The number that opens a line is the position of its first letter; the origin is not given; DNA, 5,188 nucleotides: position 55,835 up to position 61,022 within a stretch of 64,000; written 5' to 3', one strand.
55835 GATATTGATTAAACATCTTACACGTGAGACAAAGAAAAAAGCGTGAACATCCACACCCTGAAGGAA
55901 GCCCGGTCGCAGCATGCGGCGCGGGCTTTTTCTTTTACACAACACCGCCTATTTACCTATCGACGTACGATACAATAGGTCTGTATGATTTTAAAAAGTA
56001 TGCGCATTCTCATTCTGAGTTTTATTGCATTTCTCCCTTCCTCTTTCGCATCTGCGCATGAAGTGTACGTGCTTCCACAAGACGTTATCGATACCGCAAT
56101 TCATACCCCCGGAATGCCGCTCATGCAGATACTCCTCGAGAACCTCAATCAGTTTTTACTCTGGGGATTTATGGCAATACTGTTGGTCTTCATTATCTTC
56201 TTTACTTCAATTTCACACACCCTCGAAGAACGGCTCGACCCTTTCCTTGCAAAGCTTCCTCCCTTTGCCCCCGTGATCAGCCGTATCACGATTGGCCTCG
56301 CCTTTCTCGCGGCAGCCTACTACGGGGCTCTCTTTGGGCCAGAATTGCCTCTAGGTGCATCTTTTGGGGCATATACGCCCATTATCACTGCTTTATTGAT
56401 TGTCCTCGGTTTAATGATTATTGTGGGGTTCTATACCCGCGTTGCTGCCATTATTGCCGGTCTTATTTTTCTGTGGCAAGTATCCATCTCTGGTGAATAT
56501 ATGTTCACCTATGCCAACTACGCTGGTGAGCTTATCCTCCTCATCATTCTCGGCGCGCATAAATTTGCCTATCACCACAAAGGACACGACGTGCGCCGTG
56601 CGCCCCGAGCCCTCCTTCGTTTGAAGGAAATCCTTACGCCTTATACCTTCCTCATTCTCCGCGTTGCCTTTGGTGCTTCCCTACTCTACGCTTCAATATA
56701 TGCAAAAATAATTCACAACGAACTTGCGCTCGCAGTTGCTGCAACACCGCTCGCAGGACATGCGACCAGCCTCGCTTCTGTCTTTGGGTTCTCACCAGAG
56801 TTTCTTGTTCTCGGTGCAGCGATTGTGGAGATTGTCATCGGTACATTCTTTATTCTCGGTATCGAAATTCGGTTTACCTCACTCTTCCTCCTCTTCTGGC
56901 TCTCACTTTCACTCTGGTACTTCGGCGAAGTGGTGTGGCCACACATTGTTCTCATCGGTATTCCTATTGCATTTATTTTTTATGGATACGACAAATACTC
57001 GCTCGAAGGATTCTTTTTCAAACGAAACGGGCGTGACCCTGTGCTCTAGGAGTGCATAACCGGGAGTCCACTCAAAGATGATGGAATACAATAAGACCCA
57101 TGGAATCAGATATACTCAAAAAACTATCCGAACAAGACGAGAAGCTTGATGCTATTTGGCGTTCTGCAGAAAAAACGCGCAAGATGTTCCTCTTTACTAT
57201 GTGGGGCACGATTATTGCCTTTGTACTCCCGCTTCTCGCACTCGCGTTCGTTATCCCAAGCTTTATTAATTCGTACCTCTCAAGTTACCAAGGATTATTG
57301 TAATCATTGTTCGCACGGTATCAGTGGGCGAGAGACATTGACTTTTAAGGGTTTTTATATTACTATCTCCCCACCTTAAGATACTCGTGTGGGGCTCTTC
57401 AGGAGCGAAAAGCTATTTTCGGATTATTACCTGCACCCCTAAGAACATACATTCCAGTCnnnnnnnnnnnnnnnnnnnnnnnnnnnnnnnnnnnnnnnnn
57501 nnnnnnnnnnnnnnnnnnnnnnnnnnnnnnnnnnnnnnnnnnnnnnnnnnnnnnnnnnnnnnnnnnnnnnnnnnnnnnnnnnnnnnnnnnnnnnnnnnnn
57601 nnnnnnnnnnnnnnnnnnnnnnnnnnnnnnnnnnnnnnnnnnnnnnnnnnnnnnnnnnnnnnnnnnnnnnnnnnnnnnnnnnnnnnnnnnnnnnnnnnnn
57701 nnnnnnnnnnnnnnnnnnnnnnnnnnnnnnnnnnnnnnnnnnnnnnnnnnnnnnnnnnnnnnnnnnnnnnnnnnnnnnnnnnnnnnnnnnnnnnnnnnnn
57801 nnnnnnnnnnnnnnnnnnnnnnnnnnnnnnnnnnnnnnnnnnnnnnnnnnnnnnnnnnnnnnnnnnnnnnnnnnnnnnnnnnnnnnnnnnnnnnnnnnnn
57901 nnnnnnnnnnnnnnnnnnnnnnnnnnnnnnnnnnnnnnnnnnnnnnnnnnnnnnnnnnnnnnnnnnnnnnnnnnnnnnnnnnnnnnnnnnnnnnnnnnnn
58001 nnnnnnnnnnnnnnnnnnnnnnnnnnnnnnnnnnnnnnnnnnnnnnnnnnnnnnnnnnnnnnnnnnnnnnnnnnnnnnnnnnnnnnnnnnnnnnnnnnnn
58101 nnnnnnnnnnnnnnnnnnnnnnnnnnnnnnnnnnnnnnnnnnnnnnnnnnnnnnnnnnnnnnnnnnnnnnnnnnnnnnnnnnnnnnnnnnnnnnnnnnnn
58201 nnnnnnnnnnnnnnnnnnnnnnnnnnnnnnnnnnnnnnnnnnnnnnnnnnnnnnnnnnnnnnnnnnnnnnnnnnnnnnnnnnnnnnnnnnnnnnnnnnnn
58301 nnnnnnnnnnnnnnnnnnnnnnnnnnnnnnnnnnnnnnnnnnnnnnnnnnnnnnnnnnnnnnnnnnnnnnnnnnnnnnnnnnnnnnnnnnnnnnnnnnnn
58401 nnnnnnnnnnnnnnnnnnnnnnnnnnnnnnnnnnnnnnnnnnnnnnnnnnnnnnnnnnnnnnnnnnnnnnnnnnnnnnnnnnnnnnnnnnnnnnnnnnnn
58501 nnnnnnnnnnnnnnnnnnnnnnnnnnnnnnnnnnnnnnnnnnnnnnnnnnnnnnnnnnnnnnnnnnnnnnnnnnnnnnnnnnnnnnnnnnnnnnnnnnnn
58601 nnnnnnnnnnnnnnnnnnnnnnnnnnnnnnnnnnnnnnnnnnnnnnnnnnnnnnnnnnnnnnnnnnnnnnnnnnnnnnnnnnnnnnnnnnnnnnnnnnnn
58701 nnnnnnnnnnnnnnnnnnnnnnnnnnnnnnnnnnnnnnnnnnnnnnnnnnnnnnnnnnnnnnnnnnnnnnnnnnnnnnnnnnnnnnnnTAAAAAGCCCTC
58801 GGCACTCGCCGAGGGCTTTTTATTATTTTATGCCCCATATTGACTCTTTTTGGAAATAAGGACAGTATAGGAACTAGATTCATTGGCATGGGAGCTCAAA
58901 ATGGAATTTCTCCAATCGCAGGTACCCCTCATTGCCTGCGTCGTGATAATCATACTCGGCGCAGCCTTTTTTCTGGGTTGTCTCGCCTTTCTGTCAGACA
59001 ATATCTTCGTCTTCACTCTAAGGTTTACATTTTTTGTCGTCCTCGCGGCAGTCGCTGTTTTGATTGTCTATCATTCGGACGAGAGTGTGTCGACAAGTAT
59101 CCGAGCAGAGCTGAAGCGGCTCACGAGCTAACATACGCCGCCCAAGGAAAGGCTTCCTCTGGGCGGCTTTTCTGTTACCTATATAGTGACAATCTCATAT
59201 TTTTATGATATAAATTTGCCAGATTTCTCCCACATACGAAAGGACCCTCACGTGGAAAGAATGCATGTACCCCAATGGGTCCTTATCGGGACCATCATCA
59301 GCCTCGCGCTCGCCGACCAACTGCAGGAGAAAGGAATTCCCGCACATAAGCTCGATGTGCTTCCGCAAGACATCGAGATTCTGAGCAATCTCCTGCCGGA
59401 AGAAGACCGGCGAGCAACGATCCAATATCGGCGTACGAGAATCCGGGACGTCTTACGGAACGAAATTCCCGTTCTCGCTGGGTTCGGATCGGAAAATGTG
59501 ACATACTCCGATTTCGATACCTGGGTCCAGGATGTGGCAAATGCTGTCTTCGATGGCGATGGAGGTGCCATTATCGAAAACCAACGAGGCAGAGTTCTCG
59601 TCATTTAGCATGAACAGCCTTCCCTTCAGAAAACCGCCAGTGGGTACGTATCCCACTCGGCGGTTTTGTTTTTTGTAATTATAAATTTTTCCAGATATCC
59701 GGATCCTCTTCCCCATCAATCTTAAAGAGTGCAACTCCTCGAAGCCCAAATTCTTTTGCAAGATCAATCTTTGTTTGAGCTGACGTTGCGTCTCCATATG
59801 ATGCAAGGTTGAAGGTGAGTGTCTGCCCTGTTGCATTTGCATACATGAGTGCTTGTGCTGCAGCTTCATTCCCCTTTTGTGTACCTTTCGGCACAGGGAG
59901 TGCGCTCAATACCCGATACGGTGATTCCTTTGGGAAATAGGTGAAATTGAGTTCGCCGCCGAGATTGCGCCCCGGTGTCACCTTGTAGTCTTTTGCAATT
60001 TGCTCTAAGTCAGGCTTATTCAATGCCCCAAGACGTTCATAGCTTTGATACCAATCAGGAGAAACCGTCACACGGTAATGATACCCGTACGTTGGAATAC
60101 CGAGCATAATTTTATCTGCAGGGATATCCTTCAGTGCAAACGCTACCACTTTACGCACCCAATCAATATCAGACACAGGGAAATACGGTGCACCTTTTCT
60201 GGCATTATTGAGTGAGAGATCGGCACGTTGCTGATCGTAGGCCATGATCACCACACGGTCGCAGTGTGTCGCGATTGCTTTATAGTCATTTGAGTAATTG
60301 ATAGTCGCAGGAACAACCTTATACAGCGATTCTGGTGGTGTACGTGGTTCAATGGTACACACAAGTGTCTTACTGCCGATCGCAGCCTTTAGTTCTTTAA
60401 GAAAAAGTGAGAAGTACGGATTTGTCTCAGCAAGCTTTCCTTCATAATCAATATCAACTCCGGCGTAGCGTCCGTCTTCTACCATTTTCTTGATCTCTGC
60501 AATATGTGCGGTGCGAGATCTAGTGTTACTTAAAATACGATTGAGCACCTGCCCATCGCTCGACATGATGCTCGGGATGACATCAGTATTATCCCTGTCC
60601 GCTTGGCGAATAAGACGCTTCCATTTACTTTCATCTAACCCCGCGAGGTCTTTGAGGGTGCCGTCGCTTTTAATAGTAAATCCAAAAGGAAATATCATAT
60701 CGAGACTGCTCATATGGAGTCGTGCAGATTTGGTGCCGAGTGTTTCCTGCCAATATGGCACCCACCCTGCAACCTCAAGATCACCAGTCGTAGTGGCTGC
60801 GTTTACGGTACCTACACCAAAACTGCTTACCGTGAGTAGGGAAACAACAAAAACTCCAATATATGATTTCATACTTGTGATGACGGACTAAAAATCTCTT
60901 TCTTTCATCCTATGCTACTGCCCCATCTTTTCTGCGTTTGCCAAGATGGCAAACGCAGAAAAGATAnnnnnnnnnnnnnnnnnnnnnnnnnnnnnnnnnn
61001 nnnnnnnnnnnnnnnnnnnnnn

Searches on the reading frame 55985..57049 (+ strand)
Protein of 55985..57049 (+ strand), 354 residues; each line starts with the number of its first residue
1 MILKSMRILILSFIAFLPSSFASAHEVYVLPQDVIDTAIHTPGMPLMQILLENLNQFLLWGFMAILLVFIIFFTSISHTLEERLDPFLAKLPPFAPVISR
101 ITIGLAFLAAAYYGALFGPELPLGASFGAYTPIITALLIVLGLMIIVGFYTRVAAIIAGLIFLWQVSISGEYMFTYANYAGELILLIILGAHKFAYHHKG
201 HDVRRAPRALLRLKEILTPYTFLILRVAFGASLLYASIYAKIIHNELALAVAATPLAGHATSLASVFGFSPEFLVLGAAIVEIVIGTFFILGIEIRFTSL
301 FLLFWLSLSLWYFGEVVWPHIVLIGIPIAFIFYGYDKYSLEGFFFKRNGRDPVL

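Call 28: search_protein_families(library=pfam, proteins=[window:55985-57049:+], max_evalue=0.01)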
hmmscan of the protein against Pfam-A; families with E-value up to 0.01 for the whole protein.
window:55985-57049:+ (354 aa): 1 family
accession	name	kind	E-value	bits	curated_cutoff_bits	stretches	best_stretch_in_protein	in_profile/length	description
PF07681.17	DoxX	-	0.0001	23.3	23.6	1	223-312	3-82/85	DoxX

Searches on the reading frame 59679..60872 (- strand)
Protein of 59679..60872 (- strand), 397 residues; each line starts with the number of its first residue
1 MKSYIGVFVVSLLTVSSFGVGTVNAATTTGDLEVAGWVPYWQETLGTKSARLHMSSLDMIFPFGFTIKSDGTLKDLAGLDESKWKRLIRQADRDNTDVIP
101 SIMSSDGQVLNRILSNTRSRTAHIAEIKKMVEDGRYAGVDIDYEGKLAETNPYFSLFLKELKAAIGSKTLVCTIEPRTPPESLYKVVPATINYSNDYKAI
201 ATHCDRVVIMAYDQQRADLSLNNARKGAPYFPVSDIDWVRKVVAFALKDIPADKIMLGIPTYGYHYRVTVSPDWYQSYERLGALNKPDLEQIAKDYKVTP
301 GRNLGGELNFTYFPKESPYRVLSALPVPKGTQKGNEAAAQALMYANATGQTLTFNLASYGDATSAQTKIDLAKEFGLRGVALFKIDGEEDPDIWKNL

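Call 28: search_protein_families(library=pfam, proteins=[window:59679-60872:-], max_evalue=0.01)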
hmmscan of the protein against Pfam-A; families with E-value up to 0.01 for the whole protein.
window:59679-60872:- (397 aa): 1 family
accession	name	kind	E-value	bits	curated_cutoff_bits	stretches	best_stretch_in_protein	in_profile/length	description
PF00704.34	Glyco_hydro_18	-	1.2e-23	84.7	29.6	1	38-386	3-315/317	Glycosyl hydrolases family 18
